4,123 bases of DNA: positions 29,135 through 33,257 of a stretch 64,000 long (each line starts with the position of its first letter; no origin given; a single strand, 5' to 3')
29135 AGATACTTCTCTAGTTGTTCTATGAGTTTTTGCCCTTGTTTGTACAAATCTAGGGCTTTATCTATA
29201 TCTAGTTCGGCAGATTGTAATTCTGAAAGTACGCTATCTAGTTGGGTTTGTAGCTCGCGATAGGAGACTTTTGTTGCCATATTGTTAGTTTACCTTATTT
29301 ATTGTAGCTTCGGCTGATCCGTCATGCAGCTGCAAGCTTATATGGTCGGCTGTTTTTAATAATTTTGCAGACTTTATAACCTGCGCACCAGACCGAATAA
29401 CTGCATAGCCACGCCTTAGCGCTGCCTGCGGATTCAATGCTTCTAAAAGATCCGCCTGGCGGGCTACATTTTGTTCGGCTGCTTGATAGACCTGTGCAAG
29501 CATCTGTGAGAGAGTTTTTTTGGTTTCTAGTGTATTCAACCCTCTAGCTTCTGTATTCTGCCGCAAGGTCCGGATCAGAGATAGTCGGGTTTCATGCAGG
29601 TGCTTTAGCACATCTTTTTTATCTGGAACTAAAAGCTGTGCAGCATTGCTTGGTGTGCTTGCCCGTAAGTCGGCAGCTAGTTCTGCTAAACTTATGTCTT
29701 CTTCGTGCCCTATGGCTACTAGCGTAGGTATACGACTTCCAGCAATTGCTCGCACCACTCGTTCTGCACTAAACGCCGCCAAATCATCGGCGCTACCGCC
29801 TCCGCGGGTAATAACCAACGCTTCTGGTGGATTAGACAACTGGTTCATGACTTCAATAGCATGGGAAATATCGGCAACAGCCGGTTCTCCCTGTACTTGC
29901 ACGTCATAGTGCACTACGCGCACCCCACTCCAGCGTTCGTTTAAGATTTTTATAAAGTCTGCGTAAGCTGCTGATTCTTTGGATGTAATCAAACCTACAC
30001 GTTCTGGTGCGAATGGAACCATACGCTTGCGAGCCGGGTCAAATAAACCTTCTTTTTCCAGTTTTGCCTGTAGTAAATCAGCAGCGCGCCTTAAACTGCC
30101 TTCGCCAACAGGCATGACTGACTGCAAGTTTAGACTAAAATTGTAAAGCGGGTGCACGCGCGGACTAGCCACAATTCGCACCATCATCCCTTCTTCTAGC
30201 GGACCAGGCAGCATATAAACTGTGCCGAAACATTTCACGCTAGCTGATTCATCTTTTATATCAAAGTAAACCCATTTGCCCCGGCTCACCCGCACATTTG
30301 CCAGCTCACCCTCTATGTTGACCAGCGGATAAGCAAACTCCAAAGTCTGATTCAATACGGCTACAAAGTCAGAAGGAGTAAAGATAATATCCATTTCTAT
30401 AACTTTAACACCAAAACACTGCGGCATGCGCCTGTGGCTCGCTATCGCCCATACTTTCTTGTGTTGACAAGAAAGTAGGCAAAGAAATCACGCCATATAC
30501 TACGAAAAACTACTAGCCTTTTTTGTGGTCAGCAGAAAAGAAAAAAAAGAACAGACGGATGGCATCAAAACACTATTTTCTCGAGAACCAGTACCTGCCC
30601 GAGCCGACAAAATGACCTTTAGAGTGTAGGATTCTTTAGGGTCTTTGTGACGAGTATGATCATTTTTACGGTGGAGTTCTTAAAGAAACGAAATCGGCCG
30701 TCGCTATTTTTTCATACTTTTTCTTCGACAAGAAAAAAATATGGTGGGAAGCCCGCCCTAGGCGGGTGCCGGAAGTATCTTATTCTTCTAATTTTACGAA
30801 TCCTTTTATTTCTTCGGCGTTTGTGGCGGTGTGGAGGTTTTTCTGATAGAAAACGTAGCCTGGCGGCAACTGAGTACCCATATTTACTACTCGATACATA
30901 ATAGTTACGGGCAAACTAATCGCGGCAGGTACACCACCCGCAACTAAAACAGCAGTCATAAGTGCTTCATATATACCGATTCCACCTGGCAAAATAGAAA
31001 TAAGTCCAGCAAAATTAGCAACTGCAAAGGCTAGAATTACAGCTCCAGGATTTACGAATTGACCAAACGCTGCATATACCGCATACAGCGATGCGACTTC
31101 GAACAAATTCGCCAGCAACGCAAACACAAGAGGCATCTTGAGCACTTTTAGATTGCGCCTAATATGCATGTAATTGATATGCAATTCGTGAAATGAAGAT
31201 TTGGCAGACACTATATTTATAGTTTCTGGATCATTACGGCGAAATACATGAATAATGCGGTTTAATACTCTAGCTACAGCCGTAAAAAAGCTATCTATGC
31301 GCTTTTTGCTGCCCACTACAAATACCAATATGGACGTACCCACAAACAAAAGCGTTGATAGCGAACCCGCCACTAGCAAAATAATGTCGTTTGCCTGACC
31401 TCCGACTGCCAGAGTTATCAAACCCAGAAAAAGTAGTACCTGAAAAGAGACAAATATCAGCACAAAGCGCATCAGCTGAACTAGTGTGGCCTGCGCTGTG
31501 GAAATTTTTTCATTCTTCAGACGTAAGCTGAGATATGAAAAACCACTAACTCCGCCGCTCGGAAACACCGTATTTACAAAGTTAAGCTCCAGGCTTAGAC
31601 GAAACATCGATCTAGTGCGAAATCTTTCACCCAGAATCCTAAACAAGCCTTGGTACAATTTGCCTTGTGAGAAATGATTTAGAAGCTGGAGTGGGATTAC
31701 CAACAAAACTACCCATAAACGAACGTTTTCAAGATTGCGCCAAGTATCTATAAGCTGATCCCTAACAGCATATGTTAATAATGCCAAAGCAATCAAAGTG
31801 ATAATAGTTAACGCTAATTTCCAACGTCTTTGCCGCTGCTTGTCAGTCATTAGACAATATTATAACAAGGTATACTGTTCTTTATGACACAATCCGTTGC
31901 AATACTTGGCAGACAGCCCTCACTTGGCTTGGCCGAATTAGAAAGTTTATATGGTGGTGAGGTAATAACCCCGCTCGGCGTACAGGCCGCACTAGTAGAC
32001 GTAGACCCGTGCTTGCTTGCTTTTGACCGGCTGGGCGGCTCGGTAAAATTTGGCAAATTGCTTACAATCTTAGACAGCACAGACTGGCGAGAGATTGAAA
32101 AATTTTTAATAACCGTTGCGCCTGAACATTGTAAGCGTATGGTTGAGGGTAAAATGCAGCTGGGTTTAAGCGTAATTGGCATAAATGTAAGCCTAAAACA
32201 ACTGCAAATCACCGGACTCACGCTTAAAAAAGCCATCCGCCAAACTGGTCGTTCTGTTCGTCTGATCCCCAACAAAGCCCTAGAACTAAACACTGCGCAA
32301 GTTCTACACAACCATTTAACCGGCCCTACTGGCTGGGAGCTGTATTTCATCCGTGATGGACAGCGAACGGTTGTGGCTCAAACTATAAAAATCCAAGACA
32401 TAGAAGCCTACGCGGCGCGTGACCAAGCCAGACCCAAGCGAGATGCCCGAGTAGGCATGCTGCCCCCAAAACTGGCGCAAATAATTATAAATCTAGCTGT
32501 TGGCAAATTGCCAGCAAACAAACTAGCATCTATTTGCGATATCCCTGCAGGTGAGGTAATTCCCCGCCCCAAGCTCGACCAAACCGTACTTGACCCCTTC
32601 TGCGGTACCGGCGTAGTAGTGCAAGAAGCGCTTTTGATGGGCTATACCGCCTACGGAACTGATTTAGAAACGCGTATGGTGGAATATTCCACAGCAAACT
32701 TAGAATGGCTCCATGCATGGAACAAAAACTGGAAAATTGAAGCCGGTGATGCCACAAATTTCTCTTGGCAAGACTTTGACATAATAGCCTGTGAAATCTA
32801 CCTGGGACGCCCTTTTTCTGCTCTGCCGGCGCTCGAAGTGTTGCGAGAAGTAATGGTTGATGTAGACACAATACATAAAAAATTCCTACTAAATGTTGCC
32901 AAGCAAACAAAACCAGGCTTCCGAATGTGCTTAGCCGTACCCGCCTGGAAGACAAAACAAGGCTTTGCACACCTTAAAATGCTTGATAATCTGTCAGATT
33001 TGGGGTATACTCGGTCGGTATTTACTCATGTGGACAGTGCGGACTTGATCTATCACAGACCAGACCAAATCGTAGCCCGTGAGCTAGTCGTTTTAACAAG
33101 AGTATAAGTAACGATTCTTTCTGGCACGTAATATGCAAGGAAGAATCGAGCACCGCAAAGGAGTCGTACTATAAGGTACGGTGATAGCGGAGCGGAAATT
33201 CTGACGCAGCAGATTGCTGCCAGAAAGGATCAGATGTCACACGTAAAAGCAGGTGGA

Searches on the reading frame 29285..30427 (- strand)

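Call 23: search_protein_families(library=pfam, proteins=[window:29285-30427:-], max_evalue=0.00001)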
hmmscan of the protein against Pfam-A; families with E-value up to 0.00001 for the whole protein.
window:29285-30427:- (380 aa): 2 families
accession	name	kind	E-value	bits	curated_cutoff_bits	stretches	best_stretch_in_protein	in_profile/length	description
PF02601.20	Exonuc_VII_L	-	6.2e-69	233.3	35.9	2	128-295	1-167/315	Exonuclease VII, large subunit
PF13742.12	tRNA_anti_2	-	2.4e-08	34.5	27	1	23-103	8-93/95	OB-fold nucleic acid binding domain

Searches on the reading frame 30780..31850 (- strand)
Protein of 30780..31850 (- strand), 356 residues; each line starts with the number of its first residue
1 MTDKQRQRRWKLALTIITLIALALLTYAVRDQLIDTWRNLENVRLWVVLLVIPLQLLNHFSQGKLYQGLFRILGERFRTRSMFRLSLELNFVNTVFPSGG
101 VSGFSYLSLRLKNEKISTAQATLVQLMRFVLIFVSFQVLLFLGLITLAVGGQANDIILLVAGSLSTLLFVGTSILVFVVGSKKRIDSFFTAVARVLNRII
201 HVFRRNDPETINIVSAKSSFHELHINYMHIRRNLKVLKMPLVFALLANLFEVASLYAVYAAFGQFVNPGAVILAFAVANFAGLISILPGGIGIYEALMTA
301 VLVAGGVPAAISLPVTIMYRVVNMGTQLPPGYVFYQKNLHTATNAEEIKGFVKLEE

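Call 23: search_protein_families(library=pfam, proteins=[window:30780-31850:-], max_evalue=0.00001)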
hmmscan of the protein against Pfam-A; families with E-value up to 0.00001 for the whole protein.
window:30780-31850:- (356 aa): 1 family
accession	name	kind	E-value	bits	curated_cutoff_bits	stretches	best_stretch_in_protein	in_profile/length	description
PF03706.18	LPG_synthase_TM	-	2.5e-27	96.6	33.4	1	19-327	6-298/302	Lysylphosphatidylglycerol synthase TM region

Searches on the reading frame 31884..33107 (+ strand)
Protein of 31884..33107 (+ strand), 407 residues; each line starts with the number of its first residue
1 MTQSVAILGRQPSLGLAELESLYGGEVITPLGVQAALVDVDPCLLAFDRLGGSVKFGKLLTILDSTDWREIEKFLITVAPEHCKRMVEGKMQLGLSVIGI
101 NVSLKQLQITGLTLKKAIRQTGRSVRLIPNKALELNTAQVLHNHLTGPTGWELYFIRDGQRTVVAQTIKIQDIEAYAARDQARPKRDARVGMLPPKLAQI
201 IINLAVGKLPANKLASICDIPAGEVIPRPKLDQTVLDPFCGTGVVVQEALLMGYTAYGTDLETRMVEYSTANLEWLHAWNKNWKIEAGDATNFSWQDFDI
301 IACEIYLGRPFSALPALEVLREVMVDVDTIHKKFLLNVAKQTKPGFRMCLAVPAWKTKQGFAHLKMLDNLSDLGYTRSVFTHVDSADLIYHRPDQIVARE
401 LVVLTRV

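Call 23: search_protein_families(library=pfam, proteins=[window:31884-33107:+], max_evalue=0.00001)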
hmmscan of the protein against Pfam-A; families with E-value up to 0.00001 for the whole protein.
window:31884-33107:+ (407 aa): 3 families
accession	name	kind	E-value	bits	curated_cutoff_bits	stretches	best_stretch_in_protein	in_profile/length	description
PF13847.12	Methyltransf_31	-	2.6e-08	34.1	27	1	233-354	5-113/145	Methyltransferase domain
PF01170.24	UPF0020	-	4.2e-07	30.3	22.3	1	230-323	27-147/197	RMKL-like, methyltransferase domain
PF13649.12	Methyltransf_25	-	3.9e-06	27.9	27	0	235-303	1-70/97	Methyltransferase domain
